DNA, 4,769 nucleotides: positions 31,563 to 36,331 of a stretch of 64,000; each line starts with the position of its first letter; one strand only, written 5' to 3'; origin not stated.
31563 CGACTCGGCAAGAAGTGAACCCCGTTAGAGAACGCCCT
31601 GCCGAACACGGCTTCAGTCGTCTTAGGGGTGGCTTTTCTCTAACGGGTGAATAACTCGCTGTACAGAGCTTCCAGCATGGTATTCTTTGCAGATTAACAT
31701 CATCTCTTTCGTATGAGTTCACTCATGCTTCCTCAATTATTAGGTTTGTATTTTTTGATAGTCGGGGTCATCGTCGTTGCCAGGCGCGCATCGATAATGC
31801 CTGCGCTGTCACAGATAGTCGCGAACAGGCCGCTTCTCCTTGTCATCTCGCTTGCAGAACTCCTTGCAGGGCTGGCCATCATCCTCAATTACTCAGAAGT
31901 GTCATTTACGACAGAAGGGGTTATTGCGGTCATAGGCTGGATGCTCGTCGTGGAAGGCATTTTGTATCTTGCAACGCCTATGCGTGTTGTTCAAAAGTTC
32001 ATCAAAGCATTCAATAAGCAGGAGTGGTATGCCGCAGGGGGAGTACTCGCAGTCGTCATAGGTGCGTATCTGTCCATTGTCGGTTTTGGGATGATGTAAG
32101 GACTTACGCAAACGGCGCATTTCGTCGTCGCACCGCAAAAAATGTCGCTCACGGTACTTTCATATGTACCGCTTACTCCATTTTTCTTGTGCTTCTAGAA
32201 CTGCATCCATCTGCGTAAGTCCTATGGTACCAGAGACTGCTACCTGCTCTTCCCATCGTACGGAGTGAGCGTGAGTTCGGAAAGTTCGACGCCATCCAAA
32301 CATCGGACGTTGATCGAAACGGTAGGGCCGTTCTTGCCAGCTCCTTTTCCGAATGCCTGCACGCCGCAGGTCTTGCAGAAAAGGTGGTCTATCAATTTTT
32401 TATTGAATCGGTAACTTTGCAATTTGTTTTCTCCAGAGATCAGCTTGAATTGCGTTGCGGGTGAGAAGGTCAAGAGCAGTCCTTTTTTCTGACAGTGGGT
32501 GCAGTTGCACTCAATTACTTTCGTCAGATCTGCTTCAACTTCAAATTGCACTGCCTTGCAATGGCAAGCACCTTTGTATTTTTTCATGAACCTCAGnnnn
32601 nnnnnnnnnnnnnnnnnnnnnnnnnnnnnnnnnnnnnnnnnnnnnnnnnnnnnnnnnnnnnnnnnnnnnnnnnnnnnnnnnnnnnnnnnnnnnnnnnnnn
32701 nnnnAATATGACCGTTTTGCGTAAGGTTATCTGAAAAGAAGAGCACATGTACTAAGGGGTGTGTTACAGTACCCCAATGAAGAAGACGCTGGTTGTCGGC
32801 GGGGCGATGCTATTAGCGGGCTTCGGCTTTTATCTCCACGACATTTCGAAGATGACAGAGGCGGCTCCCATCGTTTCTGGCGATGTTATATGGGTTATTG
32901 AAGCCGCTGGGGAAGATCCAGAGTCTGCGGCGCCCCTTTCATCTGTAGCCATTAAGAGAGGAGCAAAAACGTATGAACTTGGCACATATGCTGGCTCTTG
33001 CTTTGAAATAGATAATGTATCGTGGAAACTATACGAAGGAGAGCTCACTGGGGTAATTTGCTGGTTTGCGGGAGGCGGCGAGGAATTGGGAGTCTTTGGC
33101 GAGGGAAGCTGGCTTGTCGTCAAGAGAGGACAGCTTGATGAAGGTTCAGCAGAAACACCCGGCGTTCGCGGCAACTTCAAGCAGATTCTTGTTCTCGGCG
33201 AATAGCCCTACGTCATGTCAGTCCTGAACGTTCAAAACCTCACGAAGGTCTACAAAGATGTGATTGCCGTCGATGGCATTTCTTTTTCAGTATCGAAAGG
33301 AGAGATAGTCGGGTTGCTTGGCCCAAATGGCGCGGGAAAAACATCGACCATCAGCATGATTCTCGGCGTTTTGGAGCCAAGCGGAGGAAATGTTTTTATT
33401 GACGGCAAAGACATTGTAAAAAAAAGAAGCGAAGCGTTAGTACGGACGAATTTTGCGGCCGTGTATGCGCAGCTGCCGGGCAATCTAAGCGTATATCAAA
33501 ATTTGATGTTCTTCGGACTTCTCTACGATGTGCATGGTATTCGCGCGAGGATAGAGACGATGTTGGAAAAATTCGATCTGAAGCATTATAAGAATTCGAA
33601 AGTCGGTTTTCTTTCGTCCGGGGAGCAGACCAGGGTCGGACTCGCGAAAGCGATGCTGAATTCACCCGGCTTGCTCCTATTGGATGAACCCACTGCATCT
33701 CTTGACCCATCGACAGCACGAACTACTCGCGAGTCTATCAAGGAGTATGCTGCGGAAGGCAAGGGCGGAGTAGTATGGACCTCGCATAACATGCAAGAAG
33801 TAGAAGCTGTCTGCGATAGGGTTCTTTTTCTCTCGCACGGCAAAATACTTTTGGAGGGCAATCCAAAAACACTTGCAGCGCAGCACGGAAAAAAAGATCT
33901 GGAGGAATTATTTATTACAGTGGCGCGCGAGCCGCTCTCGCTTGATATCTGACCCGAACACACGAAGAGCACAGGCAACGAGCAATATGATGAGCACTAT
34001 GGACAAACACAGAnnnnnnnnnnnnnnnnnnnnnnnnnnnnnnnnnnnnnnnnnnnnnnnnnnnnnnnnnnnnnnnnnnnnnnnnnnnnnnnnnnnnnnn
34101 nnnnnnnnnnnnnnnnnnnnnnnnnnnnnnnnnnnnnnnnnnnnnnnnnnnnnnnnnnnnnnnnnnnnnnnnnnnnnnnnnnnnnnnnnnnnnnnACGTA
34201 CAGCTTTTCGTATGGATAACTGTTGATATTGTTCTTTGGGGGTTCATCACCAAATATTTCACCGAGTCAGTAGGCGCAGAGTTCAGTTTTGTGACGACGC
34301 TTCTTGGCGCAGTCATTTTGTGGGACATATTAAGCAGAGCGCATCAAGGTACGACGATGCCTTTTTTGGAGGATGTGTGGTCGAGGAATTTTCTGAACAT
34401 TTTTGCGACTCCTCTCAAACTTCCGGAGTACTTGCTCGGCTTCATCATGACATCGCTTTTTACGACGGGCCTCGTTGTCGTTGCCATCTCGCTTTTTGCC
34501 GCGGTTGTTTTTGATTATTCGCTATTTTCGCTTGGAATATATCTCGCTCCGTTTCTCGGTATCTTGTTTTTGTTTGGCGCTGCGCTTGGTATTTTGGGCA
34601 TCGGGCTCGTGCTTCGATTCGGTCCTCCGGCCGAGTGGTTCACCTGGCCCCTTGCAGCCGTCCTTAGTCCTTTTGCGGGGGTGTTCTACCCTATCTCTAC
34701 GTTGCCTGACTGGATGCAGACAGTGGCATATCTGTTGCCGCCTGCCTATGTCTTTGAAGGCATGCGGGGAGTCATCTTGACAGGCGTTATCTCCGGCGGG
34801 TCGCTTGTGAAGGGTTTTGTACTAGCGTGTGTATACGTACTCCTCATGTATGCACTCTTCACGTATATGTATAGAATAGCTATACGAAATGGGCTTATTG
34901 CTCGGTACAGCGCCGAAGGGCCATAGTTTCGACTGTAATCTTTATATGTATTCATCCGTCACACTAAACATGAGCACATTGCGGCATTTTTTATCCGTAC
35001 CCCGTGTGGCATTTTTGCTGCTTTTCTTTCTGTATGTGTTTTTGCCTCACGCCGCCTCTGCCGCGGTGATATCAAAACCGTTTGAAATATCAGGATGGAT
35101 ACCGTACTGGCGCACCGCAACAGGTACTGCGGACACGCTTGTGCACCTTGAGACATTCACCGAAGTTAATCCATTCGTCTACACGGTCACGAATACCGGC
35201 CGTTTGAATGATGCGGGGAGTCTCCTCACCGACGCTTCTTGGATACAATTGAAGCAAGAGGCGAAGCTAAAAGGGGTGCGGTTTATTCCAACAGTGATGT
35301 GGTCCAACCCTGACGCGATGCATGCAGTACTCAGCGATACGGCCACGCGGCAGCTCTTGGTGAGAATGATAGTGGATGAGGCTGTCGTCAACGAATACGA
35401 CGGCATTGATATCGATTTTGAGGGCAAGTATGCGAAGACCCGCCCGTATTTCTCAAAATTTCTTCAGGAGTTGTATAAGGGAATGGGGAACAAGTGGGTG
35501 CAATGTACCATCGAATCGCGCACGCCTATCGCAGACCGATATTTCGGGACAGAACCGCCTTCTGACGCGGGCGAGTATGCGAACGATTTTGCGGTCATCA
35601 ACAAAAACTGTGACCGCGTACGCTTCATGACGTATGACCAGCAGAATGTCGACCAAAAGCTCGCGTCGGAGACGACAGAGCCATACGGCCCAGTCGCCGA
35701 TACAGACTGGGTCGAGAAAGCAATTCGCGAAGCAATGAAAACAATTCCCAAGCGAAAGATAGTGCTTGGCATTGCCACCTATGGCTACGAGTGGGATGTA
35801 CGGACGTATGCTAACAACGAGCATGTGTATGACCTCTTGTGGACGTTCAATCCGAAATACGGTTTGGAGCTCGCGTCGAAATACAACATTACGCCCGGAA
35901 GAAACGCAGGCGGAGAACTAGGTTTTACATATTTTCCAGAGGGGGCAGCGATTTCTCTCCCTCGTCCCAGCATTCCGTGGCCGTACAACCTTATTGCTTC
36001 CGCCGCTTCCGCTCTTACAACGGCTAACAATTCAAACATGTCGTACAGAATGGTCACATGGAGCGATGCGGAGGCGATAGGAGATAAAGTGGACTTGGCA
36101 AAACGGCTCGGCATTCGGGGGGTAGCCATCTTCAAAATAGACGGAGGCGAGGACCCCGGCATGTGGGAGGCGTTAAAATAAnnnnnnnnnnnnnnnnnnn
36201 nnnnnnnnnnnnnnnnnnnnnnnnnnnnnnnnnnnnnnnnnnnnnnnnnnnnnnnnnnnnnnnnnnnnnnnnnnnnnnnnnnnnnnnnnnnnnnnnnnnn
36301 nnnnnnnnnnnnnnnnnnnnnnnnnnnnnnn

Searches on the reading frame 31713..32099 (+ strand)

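Call 34: search_protein_families(library=pfam, proteins=[window:31713-32099:+], max_evalue=0.001)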
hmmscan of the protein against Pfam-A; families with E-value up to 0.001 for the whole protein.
window:31713-32099:+ (128 aa): 1 family
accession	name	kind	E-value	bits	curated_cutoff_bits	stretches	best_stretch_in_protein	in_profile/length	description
PF09838.14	DUF2065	-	0.00031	21.2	24.3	1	72-120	3-52/56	Uncharacterized protein conserved in bacteria (DUF2065)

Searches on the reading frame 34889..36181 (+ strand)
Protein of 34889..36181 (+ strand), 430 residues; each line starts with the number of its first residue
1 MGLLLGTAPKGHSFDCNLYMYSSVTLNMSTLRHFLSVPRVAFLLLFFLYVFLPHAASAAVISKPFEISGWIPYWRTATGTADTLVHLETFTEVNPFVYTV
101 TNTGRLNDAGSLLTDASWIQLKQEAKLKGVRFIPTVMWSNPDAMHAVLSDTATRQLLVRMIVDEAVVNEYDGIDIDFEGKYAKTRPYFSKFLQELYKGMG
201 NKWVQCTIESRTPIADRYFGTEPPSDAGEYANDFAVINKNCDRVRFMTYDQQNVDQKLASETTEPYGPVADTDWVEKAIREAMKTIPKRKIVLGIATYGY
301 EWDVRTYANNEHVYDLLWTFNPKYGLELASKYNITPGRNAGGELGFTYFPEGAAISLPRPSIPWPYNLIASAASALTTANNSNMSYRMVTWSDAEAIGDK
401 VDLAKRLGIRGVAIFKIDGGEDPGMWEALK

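Call 17: search_protein_families(library=pfam, proteins=[window:34889-36181:+], max_evalue=0.001)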
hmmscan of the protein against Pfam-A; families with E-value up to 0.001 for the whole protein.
window:34889-36181:+ (430 aa): 1 family
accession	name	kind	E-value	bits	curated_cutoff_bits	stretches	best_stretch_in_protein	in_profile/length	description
PF00704.34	Glyco_hydro_18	-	3.3e-21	76.7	29.6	1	138-418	74-315/317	Glycosyl hydrolases family 18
